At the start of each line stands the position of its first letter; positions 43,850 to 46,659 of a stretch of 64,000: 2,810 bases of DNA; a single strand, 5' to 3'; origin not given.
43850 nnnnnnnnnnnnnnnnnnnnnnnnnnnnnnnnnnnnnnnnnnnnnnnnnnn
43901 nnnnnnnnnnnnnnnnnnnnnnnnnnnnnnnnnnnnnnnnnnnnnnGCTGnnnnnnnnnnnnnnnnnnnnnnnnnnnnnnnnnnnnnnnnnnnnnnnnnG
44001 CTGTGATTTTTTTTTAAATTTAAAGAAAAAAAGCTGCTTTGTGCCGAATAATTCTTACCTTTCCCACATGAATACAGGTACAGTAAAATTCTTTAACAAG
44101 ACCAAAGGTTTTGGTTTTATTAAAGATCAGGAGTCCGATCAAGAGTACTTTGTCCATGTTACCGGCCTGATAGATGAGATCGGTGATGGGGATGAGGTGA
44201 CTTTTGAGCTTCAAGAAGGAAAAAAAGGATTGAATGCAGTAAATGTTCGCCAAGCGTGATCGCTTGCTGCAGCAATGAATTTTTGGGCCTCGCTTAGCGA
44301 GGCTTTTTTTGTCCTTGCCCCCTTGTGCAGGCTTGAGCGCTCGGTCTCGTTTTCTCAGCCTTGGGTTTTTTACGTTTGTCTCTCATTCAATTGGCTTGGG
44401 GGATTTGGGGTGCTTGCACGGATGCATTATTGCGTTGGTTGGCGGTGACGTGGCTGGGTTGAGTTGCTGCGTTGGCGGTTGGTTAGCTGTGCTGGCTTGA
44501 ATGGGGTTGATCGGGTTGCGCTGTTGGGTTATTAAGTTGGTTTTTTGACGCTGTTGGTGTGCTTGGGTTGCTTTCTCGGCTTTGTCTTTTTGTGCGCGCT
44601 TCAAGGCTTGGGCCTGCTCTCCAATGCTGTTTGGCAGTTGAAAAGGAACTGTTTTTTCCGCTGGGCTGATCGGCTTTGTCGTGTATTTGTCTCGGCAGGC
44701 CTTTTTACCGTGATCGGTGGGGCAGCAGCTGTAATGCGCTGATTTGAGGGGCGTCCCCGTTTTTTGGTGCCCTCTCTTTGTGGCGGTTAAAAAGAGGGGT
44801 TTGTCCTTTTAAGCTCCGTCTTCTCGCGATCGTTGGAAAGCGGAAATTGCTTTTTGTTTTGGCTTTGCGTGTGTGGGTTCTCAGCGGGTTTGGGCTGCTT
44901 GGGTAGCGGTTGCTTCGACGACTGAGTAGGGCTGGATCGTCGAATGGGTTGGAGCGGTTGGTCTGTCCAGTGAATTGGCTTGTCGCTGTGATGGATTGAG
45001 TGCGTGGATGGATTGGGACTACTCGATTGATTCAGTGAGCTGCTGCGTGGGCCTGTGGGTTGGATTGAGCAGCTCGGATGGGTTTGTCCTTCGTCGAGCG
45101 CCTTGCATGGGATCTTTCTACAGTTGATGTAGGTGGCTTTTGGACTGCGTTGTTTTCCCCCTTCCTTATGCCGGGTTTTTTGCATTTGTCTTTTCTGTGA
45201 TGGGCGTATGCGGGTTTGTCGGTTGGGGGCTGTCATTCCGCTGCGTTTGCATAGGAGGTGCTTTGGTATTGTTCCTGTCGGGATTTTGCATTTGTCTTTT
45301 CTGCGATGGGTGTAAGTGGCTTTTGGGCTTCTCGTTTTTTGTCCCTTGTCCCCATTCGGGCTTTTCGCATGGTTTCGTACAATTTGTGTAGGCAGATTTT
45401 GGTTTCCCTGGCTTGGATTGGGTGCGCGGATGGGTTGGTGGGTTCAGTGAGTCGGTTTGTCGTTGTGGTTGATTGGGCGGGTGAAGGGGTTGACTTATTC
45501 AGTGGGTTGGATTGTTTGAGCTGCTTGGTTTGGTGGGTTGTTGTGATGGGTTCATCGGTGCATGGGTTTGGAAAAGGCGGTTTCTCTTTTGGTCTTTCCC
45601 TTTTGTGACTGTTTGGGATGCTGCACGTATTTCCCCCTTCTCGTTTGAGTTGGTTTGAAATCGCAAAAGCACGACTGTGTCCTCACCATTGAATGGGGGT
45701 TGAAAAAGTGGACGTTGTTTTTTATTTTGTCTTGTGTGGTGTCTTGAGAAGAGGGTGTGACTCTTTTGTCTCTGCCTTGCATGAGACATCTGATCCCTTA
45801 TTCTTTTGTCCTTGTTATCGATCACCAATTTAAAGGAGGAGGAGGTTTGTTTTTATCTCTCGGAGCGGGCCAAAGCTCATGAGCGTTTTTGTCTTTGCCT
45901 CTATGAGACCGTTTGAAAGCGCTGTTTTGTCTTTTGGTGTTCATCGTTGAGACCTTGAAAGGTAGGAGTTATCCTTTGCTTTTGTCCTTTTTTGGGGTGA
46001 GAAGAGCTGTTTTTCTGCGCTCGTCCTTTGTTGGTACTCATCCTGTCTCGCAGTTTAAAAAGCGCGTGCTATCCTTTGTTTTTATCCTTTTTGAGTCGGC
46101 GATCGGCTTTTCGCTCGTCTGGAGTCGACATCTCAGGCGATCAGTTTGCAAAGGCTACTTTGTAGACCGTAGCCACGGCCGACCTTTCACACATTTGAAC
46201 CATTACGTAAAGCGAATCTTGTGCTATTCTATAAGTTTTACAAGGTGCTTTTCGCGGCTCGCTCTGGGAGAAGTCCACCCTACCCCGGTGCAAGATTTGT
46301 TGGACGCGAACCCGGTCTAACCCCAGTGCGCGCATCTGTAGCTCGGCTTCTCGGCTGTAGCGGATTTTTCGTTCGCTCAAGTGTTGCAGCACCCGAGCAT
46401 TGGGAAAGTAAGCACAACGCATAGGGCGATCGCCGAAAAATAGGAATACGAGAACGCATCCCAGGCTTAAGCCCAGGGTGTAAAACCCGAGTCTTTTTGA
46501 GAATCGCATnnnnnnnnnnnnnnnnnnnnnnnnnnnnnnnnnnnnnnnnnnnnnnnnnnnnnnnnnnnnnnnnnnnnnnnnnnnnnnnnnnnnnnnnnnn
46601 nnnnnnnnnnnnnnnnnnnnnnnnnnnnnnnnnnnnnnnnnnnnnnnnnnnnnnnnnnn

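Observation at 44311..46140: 1.8-kb gene-free, strand-polar (G+T-rich) tract built from nested degenerate repeats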

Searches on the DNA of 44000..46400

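Call 16: search_rna_families(source=window, start=44000, end=46400, threshold=evalue, max_evalue=10)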
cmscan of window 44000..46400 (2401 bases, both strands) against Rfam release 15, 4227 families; matches with E-value up to 10: 4.
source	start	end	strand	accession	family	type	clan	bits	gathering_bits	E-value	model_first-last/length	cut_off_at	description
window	44196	44309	+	RF02766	Ysr49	Gene; sRNA;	-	23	95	0.14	1-124/124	no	Yersinia sRNA 49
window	44733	44809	+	RF00110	RybB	Gene; sRNA;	-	17.2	40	2.7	1-79/79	no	RybB RNA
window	45961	46006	+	RF03071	Sodium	Cis-reg; riboswitch;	-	16.1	40.5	3.6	1-55/55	no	Na+ riboswitch aptamer (DUF1646)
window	44000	44310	+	RF01766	cspA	Cis-reg; thermoregulator;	-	14.9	78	0.63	78-428/428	5'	cspA thermoregulator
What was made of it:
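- Tried and rejected: No Rfam intron domains in the tract (call 16).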

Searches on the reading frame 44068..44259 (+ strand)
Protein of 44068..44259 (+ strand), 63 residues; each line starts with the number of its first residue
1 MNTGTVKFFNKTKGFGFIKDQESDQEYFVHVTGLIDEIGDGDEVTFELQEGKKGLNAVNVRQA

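Call 51: search_protein_families(library=pfam, max_evalue=0.00001, proteins=[window:44068-44259:+])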
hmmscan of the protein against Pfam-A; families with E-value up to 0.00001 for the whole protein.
window:44068-44259:+ (63 aa): 1 family
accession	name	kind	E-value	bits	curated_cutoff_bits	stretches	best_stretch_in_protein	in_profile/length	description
PF00313.28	CSD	-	3.2e-17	62.6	27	1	3-62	2-65/66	'Cold-shock' DNA-binding domain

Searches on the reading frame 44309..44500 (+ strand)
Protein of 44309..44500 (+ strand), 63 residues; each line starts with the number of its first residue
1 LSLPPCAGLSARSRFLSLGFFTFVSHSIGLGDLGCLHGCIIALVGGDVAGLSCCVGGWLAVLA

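Call 32: search_protein_families(library=pfam, max_evalue=1, proteins=[window:44309-44500:+])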
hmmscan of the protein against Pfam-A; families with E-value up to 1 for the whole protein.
window:44309-44500:+ (63 aa): 0 families

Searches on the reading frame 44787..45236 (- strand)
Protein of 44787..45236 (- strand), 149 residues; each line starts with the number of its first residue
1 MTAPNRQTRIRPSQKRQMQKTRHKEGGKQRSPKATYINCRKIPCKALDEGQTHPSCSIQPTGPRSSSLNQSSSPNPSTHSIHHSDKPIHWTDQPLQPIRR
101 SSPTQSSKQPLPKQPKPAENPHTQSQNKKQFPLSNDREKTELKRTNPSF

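Call 32: search_protein_families(library=pfam, max_evalue=1, proteins=[window:44787-45236:-])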
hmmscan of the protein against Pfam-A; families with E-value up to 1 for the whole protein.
window:44787-45236:- (149 aa): 0 families

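Call 95: search_protein_representatives(protein=window:44790-45236:-)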
Query: 149 residues. Proteins with E-value up to 0.001 (for the whole library): 3; up to 1e-10: 2; up to 1e-30: 2. The best 3 are listed.
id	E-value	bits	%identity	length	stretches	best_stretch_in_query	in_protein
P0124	2.0e-89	313.5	99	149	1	1-149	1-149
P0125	4.0e-33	131.0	63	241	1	4-122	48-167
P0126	2.8e-06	43.9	26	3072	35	62-138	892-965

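Call 98: find_encoding_contigs(protein=P0125, flank=10000, max_places=4)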
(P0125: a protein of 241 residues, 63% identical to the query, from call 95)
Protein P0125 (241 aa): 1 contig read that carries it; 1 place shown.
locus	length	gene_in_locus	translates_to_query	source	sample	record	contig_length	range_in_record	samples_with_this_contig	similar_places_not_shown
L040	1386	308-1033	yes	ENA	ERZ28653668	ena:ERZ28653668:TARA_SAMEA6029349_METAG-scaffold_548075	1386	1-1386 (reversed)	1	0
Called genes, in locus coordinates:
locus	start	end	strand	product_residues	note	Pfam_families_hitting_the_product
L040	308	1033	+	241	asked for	-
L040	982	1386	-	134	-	?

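Call 100: search_protein_families(library=pfam, max_evalue=0.01, proteins=[L040:982-1386:-])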
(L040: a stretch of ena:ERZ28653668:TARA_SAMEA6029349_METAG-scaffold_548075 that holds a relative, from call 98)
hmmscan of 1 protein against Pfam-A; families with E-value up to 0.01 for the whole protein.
L040:982-1386:- (134 aa): 1 family
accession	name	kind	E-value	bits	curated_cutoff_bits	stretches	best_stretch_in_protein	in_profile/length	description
PF02245.21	Pur_DNA_glyco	-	3.1e-35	121.6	27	1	1-125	62-181/181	Methylpurine-DNA glycosylase (MPG)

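Call 102: find_homologous_proteins(query=P0125, max_evalue=0.00001)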
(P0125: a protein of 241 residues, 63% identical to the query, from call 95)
Query P0125 (241 aa): 4 proteins with E <= 0.00001 among 41 candidates.
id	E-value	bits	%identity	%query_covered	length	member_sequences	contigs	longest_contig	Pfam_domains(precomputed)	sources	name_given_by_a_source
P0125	9.2e-153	525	100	100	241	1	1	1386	-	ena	-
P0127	7.0e-49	185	73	51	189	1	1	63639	-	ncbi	-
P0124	5.8e-32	129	82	35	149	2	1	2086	-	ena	-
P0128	4.9e-11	61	40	65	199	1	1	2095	-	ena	-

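Call 103: find_encoding_contigs(protein=P0127, flank=6000, max_places=3)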
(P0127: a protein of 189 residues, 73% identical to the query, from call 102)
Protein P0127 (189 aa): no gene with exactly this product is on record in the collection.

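Call 104: find_encoding_contigs(protein=P0128, flank=6000, max_places=3)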
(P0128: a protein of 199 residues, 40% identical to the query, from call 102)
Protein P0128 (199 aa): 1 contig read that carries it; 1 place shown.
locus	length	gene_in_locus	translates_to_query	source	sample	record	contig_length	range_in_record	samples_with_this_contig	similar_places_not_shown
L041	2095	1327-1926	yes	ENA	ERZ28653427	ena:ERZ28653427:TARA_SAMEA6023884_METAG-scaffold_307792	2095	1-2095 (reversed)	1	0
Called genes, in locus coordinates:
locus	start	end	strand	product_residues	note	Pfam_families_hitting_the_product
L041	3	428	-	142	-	?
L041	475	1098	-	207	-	PF01300:Sua5_yciO_yrdC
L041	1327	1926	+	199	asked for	-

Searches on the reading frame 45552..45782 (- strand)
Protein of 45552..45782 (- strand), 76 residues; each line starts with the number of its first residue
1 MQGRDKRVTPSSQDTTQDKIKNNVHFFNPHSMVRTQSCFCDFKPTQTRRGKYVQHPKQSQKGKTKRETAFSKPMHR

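Call 32: search_protein_families(library=pfam, max_evalue=1, proteins=[window:45552-45782:-])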
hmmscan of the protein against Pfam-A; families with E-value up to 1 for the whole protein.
window:45552-45782:- (76 aa): 1 family
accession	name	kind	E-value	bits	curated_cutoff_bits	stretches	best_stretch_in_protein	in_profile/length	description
PF02902.25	Peptidase_C48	-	0.018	15.3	20.7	1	15-70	21-81/217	Ulp1 protease family, C-terminal catalytic domain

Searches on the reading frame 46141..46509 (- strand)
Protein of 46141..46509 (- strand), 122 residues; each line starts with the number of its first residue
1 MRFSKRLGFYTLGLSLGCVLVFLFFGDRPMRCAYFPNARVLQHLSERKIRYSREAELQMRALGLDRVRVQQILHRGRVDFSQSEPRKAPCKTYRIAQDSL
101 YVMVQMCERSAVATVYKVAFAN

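Call 15: find_encoding_contigs(protein=window:46141-46509:-, flank=10000, max_places=10)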
Protein window:46141-46509:- (122 aa): 5 contigs read that carry it; 4 places shown.
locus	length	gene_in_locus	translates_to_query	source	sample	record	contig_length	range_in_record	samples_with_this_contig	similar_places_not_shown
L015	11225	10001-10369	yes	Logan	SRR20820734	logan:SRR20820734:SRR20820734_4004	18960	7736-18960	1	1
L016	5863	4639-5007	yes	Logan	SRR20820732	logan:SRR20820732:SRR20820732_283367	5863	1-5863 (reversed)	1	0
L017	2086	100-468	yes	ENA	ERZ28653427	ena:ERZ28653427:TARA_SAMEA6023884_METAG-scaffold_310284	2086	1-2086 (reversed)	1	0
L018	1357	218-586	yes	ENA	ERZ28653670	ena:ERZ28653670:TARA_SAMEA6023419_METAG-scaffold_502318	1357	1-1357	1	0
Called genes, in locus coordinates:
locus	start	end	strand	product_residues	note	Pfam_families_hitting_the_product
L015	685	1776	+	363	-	PF01594:AI-2E_transport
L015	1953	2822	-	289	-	PF02629:CoA_binding, PF13380:CoA_binding_2 (weak), PF13607:Succ_CoA_lig, PF00549:Ligase_CoA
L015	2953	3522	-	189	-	PF08207:EFP_N, PF01132:EFP, PF09285:Elong-fact-P_C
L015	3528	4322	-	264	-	PF25084:LbH_EIF2B (faint), PF25087:GMPPB_C, PF00132:Hexapep, PF14602:Hexapep_2 (weak), PF00132:Hexapep, PF13720:Acetyltransf_11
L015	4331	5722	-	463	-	PF03331:LpxC, PF07977:FabA, PF22817:ApeP-like (weak), PF22818:ApeI-like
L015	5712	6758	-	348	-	PF04613:LpxD, PF25087:GMPPB_C (faint), PF14602:Hexapep_2 (faint), PF25084:LbH_EIF2B (faint), PF00132:Hexapep (weak)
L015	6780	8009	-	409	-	PF19276:HD_assoc_2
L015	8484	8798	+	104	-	PF02367:TsaE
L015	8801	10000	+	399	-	PF05222:AlaDh_PNT_N, PF01262:AlaDh_PNT_C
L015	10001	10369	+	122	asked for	-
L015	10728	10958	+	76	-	-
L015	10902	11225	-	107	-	?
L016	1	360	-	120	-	?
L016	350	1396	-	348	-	PF04613:LpxD, PF25087:GMPPB_C (faint), PF14602:Hexapep_2 (faint), PF25084:LbH_EIF2B (faint), PF00132:Hexapep (weak)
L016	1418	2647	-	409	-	PF19276:HD_assoc_2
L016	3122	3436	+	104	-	PF02367:TsaE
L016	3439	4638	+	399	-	PF05222:AlaDh_PNT_N, PF01262:AlaDh_PNT_C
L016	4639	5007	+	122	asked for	-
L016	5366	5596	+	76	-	-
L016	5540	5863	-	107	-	?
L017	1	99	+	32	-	?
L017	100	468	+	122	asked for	-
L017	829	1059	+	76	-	-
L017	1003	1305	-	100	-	-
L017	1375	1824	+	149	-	-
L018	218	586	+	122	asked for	-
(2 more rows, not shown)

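Call 32: search_protein_families(library=pfam, max_evalue=1, proteins=[window:46141-46509:-])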
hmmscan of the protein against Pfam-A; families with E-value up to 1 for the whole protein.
window:46141-46509:- (122 aa): 1 family
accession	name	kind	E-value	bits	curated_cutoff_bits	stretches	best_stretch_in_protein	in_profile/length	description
PF14076.12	DUF4258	-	0.00052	20.7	25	1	51-116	1-70/71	Domain of unknown function (DUF4258)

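Call 34: find_related_loci(query=A2, collection=metagenome_contigs, flank=6000)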
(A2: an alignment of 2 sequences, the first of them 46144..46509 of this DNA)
Query A2 (122 aa) in metagenome_contigs; peptide patterns used: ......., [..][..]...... (x = any residue, [..] = any of these).
91 stretches matched a pattern, but none encodes a relative of the query by tblastn (E <= 1e-3).

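Call 36: find_homologous_proteins(query=window:46144-46509:-, max_evalue=1e-10)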
Query window:46144-46509:- (122 aa): 3 proteins with E <= 1e-10 among 9 candidates.
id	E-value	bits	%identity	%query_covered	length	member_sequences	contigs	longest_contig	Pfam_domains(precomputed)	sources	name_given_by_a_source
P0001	9.7e-75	266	100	100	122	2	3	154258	-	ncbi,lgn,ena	-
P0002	1.0e-48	182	73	78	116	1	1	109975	-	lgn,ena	-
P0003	7.9e-46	173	68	93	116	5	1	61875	-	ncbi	ncbi:MAG: DUF4258 domain-containing protein [Flavobacteriales bacterium]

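Call 37: find_encoding_contigs(protein=P0002, flank=10000, max_places=6)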
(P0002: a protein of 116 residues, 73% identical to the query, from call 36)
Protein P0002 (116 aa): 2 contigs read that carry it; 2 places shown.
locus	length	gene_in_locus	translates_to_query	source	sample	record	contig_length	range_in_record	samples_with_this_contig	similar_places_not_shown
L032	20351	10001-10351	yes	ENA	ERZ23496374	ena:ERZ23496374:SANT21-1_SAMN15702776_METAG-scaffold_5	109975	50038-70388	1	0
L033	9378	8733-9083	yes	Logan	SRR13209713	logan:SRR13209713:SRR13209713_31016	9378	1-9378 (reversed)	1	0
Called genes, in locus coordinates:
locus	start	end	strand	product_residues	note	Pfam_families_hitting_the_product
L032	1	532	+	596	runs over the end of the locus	PF02771:Acyl-CoA_dh_N, PF02770:Acyl-CoA_dh_M, PF00441:Acyl-CoA_dh_1, PF22924:ACOX_C_alpha1, PF08028:Acyl-CoA_dh_2, PF21263:Acyl-CoA-dh_C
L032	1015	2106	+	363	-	PF01594:AI-2E_transport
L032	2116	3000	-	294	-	PF02629:CoA_binding, PF13380:CoA_binding_2 (weak), PF13607:Succ_CoA_lig, PF00549:Ligase_CoA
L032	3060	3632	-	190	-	PF08207:EFP_N, PF01132:EFP, PF09285:Elong-fact-P_C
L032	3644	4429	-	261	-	PF25084:LbH_EIF2B (faint), PF25087:GMPPB_C (weak), PF00132:Hexapep, PF13720:Acetyltransf_11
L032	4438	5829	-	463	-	PF03331:LpxC, PF07977:FabA, PF22817:ApeP-like (weak), PF22818:ApeI-like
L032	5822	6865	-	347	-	PF04613:LpxD, PF25087:GMPPB_C (faint), PF00132:Hexapep, PF14602:Hexapep_2 (faint), PF25084:LbH_EIF2B (weak), PF00132:Hexapep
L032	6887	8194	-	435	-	PF19276:HD_assoc_2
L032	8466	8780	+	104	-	PF02367:TsaE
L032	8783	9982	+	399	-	PF05222:AlaDh_PNT_N, PF02826:2-Hacid_dh_C (faint), PF01262:AlaDh_PNT_C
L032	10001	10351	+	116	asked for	-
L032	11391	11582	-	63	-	PF00313:CSD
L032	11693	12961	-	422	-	PF00364:Biotin_lipoyl, PF02817:E3_binding, PF00198:2-oxoacid_dh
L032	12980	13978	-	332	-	PF00676:E1_dh, PF02775:TPP_enzyme_C (weak)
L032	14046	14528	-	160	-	PF08211:dCMP_cyt_deam_2, PF00383:dCMP_cyt_deam_1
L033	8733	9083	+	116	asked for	-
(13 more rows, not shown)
